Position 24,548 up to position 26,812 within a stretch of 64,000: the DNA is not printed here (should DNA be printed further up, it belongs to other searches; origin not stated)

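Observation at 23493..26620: C5 cytosine methyltransferase convergently paired with a MORC-like GHKL ATPase: candidate methylation-linked defence system without a recognisable nuclease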

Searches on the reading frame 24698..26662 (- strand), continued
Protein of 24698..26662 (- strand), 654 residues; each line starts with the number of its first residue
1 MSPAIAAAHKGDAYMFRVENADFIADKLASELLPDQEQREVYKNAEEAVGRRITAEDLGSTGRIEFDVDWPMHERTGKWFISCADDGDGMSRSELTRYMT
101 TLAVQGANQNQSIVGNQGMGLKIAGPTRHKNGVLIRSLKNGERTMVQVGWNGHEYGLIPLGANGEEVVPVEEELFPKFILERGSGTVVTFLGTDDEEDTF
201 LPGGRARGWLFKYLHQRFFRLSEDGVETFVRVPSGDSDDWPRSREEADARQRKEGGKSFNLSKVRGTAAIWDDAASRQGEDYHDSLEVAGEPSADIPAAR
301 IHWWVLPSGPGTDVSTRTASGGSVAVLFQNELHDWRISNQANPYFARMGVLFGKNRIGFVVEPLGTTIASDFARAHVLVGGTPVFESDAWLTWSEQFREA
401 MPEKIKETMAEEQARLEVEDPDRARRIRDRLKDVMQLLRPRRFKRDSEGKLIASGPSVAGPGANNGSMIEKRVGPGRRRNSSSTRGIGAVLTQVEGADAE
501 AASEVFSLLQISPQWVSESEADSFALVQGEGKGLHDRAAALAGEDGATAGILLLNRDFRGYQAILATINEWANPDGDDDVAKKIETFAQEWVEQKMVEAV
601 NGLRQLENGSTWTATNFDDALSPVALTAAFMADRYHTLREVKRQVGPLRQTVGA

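Call 16: find_homologous_proteins(query=L034:10001-11953:+)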
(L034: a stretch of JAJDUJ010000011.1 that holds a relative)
Query L034:10001-11953:+ (651 aa): 198 proteins with E <= 0.001 among 8000 candidates; the best 120 are listed.
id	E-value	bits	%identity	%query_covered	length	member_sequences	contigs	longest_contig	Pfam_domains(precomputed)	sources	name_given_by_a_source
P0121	0.0e+0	1494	99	100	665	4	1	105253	-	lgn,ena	-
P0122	0.0e+0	1224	80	100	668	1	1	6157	-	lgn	-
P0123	0.0e+0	1211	80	100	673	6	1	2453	-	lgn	-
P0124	0.0e+0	1208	80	100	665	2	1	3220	-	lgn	-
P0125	0.0e+0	1198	79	100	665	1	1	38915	-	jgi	-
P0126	0.0e+0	1144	75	100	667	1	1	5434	-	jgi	jgi:hypothetical protein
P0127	0.0e+0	1138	75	100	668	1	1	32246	-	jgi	jgi:hypothetical protein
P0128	0.0e+0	1123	74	100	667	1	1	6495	-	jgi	-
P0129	0.0e+0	1121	74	100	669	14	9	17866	-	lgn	-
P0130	0.0e+0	1115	75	100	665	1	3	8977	-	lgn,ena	-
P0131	0.0e+0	1096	73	100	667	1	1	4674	-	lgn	-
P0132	2.1e-136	474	42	100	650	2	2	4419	PF02518.32,PF13589.13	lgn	-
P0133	6.1e-133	463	43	100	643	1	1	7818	PF13589.13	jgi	jgi:hypothetical protein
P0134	1.2e-132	462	42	100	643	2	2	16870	-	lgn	-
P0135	1.8e-132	461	42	100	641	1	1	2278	-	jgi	jgi:hypothetical protein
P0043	6.8e-132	459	42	100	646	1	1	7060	PF13589.13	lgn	-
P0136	8.1e-132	459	42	100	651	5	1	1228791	-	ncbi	ncbi:hypothetical protein GCM10027601_10860 [Nocardioides ungokensis]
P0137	1.4e-131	458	42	100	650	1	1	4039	PF13589.13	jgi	jgi:hypothetical protein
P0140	2.5e-130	454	41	100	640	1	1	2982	PF13589.13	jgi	jgi:hypothetical protein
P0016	4.4e-129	450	41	100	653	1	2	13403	PF13589.13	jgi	jgi:hypothetical protein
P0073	5.6e-129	450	40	100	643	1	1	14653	PF13589.13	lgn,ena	-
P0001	6.7e-129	449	42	100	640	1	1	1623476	PF13589.13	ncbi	ncbi:MAG: ATP-binding protein [Solirubrobacterales bacterium]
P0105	7.0e-129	449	41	100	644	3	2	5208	PF13589.13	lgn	-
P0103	3.2e-128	447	41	100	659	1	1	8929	PF13589.13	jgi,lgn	-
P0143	4.2e-128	447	41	100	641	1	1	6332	PF02518.32,PF13589.13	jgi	jgi:hypothetical protein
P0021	1.1e-127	445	41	100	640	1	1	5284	PF13589.13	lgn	-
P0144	1.9e-127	444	41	100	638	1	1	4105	PF13589.13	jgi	jgi:hypothetical protein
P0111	2.4e-127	444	41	100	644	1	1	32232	PF13589.13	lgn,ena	-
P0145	3.7e-127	444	41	100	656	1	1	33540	PF13589.13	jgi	jgi:Histidine kinase-, DNA gyrase B-, and HSP90-like ATPase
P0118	4.0e-127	443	42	100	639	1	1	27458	PF13589.13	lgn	-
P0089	5.9e-127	443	43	100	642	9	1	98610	PF13589.13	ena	-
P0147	6.5e-127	443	41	100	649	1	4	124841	PF02518.32,PF13589.13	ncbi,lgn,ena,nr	ncbi:MAG: ATP-binding protein [Holophagales bacterium]|nr:ATP-binding protein [Holophagales bacteriu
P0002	8.8e-127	442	41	100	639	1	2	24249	PF13589.13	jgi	jgi:hypothetical protein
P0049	9.2e-127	442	42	100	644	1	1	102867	PF13589.13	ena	-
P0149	1.7e-126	441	41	100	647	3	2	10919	PF13589.13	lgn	-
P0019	2.1e-126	441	42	100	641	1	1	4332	PF13589.13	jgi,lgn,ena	-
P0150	4.0e-126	440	41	100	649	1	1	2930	PF13589.13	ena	-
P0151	8.8e-126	439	41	100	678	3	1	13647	PF13589.13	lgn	-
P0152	1.5e-125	438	41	100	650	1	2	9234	PF13589.13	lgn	-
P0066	2.0e-125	438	41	100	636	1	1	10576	PF13589.13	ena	-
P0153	2.2e-125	438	41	100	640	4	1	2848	PF02518.32,PF13589.13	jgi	jgi:hypothetical protein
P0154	2.3e-125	438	43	100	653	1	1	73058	PF13589.13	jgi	jgi:Histidine kinase-, DNA gyrase B-, and HSP90-like ATPase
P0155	5.3e-125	436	41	100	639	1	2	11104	PF13589.13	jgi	jgi:hypothetical protein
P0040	9.7e-125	436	41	100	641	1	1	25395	PF13589.13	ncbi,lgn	-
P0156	1.2e-124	435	40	100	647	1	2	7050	PF13589.13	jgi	jgi:hypothetical protein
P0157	1.3e-124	435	41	100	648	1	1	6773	PF13589.13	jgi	jgi:hypothetical protein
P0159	2.2e-124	434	41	100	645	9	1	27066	PF13589.13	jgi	jgi:hypothetical protein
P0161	7.2e-124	433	41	100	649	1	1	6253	PF13589.13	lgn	-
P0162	7.3e-124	433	42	100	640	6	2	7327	PF13589.13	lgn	-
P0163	7.5e-124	433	41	100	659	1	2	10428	PF13589.13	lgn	-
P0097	7.8e-124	433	40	100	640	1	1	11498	PF13589.13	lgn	-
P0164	1.2e-123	432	40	100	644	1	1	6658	PF02518.32,PF13589.13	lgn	-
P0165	1.3e-123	432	41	100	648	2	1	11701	PF13589.13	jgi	jgi:hypothetical protein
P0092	1.6e-123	431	41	100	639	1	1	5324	PF13589.13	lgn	-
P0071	1.6e-123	431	40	100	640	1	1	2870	PF13589.13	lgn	-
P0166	2.3e-123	431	41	100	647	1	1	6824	PF13589.13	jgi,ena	-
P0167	2.4e-123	431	41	100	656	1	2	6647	PF02518.32,PF13589.13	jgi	jgi:hypothetical protein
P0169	2.8e-123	431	39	100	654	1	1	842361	PF13589.13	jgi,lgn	jgi:hypothetical protein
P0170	3.6e-123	430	41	100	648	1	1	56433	PF13589.13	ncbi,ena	-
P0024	4.4e-123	430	40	100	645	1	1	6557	PF13589.13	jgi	jgi:hypothetical protein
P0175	5.0e-123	430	40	100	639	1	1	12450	PF13589.13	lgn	-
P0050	5.1e-123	430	39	100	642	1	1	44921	PF13589.13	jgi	jgi:hypothetical protein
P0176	6.9e-123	429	40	100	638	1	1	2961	PF13589.13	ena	-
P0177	7.9e-123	429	40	100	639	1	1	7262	PF02518.32,PF13589.13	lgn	-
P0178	8.9e-123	429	40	100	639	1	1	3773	PF02518.32,PF13589.13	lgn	-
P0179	9.7e-123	429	42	100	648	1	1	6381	PF13589.13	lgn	-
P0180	1.0e-122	429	40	100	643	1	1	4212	PF13589.13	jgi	-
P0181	1.2e-122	429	40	100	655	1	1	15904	PF13589.13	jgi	jgi:hypothetical protein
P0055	1.3e-122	429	41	100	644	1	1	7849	PF13589.13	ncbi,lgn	-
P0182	1.4e-122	428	40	100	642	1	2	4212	PF13589.13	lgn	-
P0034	1.7e-122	428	40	100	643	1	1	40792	PF13589.13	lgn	-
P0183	2.7e-122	427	40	100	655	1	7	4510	PF13589.13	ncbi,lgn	-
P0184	2.8e-122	427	39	100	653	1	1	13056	PF02518.32,PF13589.13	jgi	jgi:hypothetical protein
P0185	3.0e-122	427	40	100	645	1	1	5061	PF13589.13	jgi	jgi:hypothetical protein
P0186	3.0e-122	427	40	100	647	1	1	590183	PF13589.13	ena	-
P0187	3.2e-122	427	40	100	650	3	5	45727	PF13589.13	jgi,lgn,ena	jgi:hypothetical protein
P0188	3.4e-122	427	40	100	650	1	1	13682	PF13589.13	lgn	-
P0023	5.5e-122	426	41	100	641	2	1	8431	PF13589.13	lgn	-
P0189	6.1e-122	426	40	100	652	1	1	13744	PF13589.13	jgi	jgi:hypothetical protein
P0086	6.7e-122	426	39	100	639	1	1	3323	PF13589.13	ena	-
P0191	7.7e-122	426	39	100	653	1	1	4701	PF13589.13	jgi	jgi:Histidine kinase-, DNA gyrase B-, and HSP90-like ATPase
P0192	1.0e-121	426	40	100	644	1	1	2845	PF13589.13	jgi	jgi:hypothetical protein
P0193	1.0e-121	426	41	100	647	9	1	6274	PF13589.13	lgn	-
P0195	1.4e-121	425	40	99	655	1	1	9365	PF02518.32,PF13589.13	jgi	jgi:Histidine kinase-, DNA gyrase B-, and HSP90-like ATPase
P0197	2.2e-121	424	40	100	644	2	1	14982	PF13589.13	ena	-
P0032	2.7e-121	424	40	100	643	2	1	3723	PF13589.13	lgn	-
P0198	2.8e-121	424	39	100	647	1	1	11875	PF13589.13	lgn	-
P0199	3.3e-121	424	40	100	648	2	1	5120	PF02518.32,PF13589.13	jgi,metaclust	metaclust:\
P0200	4.0e-121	424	40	100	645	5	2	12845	PF13589.13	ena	-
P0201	4.1e-121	424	39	100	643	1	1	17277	PF13589.13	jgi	jgi:Histidine kinase-, DNA gyrase B-, and HSP90-like ATPase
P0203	4.5e-121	423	40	100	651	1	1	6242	PF13589.13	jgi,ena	jgi:hypothetical protein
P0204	5.2e-121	423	42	100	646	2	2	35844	PF13589.13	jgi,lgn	jgi:hypothetical protein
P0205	6.5e-121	423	39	100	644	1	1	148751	PF13589.13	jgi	jgi:hypothetical protein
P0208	8.2e-121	423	40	100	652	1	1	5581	PF02518.32,PF13589.13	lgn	-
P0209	8.2e-121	423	39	100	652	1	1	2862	PF13589.13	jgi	jgi:hypothetical protein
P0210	8.6e-121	422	40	100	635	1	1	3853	PF13589.13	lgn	-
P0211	9.5e-121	422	41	100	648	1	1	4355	PF02518.32,PF13589.13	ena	-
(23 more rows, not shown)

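Call 30: search_protein_families(library=pfam, proteins=[L011:11850-12395:-, L020:4411-4908:-, L027:11886-12374:-, L010:12923-13366:-, L010:12015-12512:+, L010:12522-13070:+, L018:13335-13775:-, L018:12123-12782:-, L031:11962-12423:+, L018:12848-13279:-], max_evalue=0.01)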
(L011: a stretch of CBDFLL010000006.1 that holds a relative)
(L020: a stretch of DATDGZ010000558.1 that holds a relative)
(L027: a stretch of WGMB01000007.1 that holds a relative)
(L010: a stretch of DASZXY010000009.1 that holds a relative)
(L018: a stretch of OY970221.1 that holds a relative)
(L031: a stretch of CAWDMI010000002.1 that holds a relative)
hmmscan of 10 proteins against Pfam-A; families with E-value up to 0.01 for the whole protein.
L011:11850-12395:- (181 aa): 3 families
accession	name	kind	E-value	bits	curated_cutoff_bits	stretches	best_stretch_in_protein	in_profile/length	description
PF03852.21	Vsr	-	1.7e-15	57.1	27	1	18-78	13-69/74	DNA mismatch endonuclease Vsr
PF18741.7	MTES_1575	-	2.1e-05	24.9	38.2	1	97-138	52-93/96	REase_MTES_1575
PF04480.18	DUF559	-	0.006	16.9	20.6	0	100-137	67-104/109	Protein of unknown function (DUF559)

L020:4411-4908:- (165 aa): 3 families
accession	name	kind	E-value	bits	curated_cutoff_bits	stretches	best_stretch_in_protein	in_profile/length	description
PF03852.21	Vsr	-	1.2e-15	57.6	27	1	36-96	12-69/74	DNA mismatch endonuclease Vsr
PF18741.7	MTES_1575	-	0.00023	21.6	38.2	0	115-143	52-80/96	REase_MTES_1575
PF04480.18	DUF559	-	0.0067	16.7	20.6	0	38-93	8-63/109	Protein of unknown function (DUF559)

L027:11886-12374:- (162 aa): 3 families
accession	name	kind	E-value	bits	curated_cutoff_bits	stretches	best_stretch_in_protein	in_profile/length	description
PF03852.21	Vsr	-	6.2e-18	64.9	27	1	21-83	10-69/74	DNA mismatch endonuclease Vsr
PF18741.7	MTES_1575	-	0.00011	22.7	38.2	0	102-140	52-90/96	REase_MTES_1575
PF04480.18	DUF559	-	0.0007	19.9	20.6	0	21-80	4-63/109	Protein of unknown function (DUF559)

L010:12923-13366:- (147 aa): 2 families
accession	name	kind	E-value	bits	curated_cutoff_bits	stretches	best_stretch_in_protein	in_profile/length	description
PF01230.28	HIT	-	1e-20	74.6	21.5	1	14-108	2-95/98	HIT domain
PF11969.13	DcpS_C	-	1.3e-10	42.1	24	1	6-106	2-100/114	Scavenger mRNA decapping enzyme C-term binding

L010:12015-12512:+ (165 aa): 1 family
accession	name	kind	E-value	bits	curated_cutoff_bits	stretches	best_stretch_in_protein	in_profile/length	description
PF08937.16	ThsB_TIR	-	2.2e-24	86.2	21.2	1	6-101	1-100/100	Thoeris protein ThsB, TIR-like domain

L010:12522-13070:+ (182 aa): 0 families

L018:13335-13775:- (146 aa): 3 families
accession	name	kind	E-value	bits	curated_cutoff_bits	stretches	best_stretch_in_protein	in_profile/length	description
PF03852.21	Vsr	-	2.8e-15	56.4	27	1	17-77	12-69/74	DNA mismatch endonuclease Vsr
PF04480.18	DUF559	-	0.00094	19.5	20.6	0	98-137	66-105/109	Protein of unknown function (DUF559)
PF18741.7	MTES_1575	-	0.0012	19.3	38.2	1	97-137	53-93/96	REase_MTES_1575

L018:12123-12782:- (219 aa): 0 families

L031:11962-12423:+ (153 aa): 3 families
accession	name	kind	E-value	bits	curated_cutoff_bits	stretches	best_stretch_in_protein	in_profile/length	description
PF13589.12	HATPase_c_3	-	1.3e-15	58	25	1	45-140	4-99/137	Histidine kinase-, DNA gyrase B-, and HSP90-like ATPase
PF02518.31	HATPase_c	-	1.4e-05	25.9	26.4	1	47-115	9-82/111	Histidine kinase-, DNA gyrase B-, and HSP90-like ATPase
PF25794.1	SACS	-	0.0011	19.2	32.8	1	41-71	15-44/247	Sacsin domain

L018:12848-13279:- (143 aa): 0 families

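Call 31: predict_structure(alignment_id=A2)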
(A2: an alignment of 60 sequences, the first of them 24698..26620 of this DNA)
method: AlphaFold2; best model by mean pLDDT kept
length: 640 residues; sequences in the alignment: 60
mean_pLDDT: 77.0   pTM: 0.62
mean pLDDT of the five models: 77.0, 75.8, 75.5, 72.8, 72.6
residues with pLDDT >= 90: 203; 70-90: 275; 50-70: 63; < 50: 99
segments of 3 or more residues with pLDDT < 50: 1-7, 88-104, 424-432, 435-494, 593-596
pLDDT, mean of each block of 10 residues (from residue 1): 40 63 87 89 81 95 93 89 59 37 50 75 93 82 82 91 93 91 86 92 91 92 87 84 85 95 92 93 95 86 88 92 76 87 94 74 84 91 95 91 75 64 43 43 30 26 26 26 32 60 89 81 89 86 92 89 87 89 83 55 83 88 86 65
secondary structure, 60 per line:
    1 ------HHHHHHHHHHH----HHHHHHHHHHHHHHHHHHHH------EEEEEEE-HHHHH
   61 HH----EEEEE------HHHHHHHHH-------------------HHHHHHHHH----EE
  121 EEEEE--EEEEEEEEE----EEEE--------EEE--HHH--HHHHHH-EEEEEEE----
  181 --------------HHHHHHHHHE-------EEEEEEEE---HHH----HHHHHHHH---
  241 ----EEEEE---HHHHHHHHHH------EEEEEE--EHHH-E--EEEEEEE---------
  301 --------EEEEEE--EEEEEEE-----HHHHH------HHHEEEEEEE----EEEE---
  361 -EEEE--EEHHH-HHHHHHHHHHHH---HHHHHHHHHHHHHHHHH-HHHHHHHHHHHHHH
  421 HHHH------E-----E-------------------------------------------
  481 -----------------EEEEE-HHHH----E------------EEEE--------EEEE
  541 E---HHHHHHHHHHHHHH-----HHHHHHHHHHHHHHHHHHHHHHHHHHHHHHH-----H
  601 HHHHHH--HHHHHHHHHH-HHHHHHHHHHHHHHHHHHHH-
elements in order: H7-17 H22-41 E48-54 H56-62 E67-71 H78-86 H106-114 E119-125 E128-136 E141-144 E153-155 H163-168 E170-176 H195-203 E212-219 H230-237 E245-249 H253-262 E269-274 E285-291 E309-314 E317-323 H329-333 E343-349 E354-357 E362-365 H374-385 H389-405 H407-424 E498-502 H504-507 E525-528 E537-541 H545-558 H564-594 H600-606 H609-618 H620-639

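Call 33: fold_search(model_id=the predicted structure, library=pdb)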
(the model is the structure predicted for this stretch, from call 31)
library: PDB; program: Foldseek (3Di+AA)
matches with E <= 10: 306; with E <= 0.001: 71
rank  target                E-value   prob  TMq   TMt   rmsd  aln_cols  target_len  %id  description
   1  4j0b_B                7.5e-10  1.00  0.33  0.35   8.8       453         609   14  Structure of mitochondrial Hsp90 (TRAP1) with ADP-BeF3 (released 2014-01-22)
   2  8ffv_A                1.5e-09  1.00  0.37  0.38  11.5       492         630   13  Cryo-EM structure of the GR-Hsp90-FKBP52 complex (released 2023-11-01)
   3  9kmr_A                3.7e-09  1.00  0.36  0.36   7.1       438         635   15  Human Hsp90-PINK1 complex (released 2025-10-15)
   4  4z1i_A                4.9e-09  1.00  0.33  0.54   7.4       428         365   13  Crystal structure of human Trap1 with AMPPNP (released 2015-04-29)
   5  7zub_B                9.0e-09  1.00  0.35  0.35   7.0       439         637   12  Cryo-EM structure of the indirubin-bound Hsp90-XAP2-AHR complex (released 2022-11-23)
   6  4iyn_B                1.3e-08  1.00  0.34  0.36   8.7       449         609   13  Structure of mitochondrial Hsp90 (TRAP1) with ADP-ALF4- (released 2014-01-22)
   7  5tth_B                1.4e-08  1.00  0.34  0.35   8.4       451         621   14  Heterodimeric SpyCatcher/SpyTag-fused zebrafish TRAP1 in ATP/ADP-hybrid state (released 2017-08-23)
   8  4url_B                3.0e-08  1.00  0.30  0.46   8.4       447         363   11  Crystal Structure of Staph ParE43kDa in complex with KBD (released 2014-07-16)
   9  6xg6_A                3.1e-08  1.00  0.32  0.33  10.2       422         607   14  Full-length human mitochondrial Hsp90 (TRAP1) with ADP-BeF3 (released 2020-09-30)
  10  4zvi                  4.6e-08  1.00  0.26  0.40  10.7       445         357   10  GYRASE B IN COMPLEX WITH 4,5-DIBROMOPYRROLAMIDE-BASED INHIBITOR (released 2015-07-15)
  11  4url_A                5.2e-08  1.00  0.27  0.40   9.6       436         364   11  Crystal Structure of Staph ParE43kDa in complex with KBD (released 2014-07-16)
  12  4ivg                  5.5e-08  1.00  0.35  0.44   8.1       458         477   14  Crystal structure of mitochondrial Hsp90 (TRAP1) NTD-Middle domain dimer with AMPPNP (released 2014-01-22)
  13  6mw7_B                6.2e-08  1.00  0.32  0.38   9.3       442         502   11  Crystal structure of ATPase module of SMCHD1 bound to ATP (released 2019-09-11)
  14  6mw7_A                8.7e-08  1.00  0.30  0.35   8.3       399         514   12  Crystal structure of ATPase module of SMCHD1 bound to ATP (released 2019-09-11)
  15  6mw7_D                1.0e-07  1.00  0.30  0.37   8.0       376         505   12  Crystal structure of ATPase module of SMCHD1 bound to ATP (released 2019-09-11)
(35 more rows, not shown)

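Call 47: search_dna_similar(query=window:24698-26620:-, collection=plasmids, mode=protein, max_rows=25)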
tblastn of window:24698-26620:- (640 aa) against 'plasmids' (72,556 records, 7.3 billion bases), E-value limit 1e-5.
Records with a match: 1; places in all: 1; records where one place covers at least 80% of the query: 1.
Best place of each record, by identity: <60% 1.
By first word of the organism name: Caballeronia 1.
By predicted mobility (MOB-suite, as given by PLSDB): non-mobilizable 1.
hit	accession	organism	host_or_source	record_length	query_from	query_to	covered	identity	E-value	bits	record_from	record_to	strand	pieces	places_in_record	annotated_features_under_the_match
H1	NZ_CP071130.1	Caballeronia sp. M1242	Homo sapiens,ETA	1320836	2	632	99%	27.8%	9e-45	179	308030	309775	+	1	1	none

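Call 48: get_annotated_region(hit=H1, flank=7000)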
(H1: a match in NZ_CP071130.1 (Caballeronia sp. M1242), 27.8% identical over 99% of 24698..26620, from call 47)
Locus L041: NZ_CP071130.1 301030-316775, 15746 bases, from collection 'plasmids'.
description: Caballeronia sp. M1242 plasmid unnamed1, complete sequence
organism: Caballeronia sp. M1242 (NCBI taxid 2814653)
taxonomy: Bacteria; Pseudomonadota; Betaproteobacteria; Burkholderiales; Burkholderiaceae; Caballeronia; Caballeronia sp. M1242
host: -; source: Homo sapiens,ETA; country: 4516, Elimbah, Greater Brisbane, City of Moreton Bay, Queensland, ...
typing (MOB-suite, as given by PLSDB): non-mobilizable
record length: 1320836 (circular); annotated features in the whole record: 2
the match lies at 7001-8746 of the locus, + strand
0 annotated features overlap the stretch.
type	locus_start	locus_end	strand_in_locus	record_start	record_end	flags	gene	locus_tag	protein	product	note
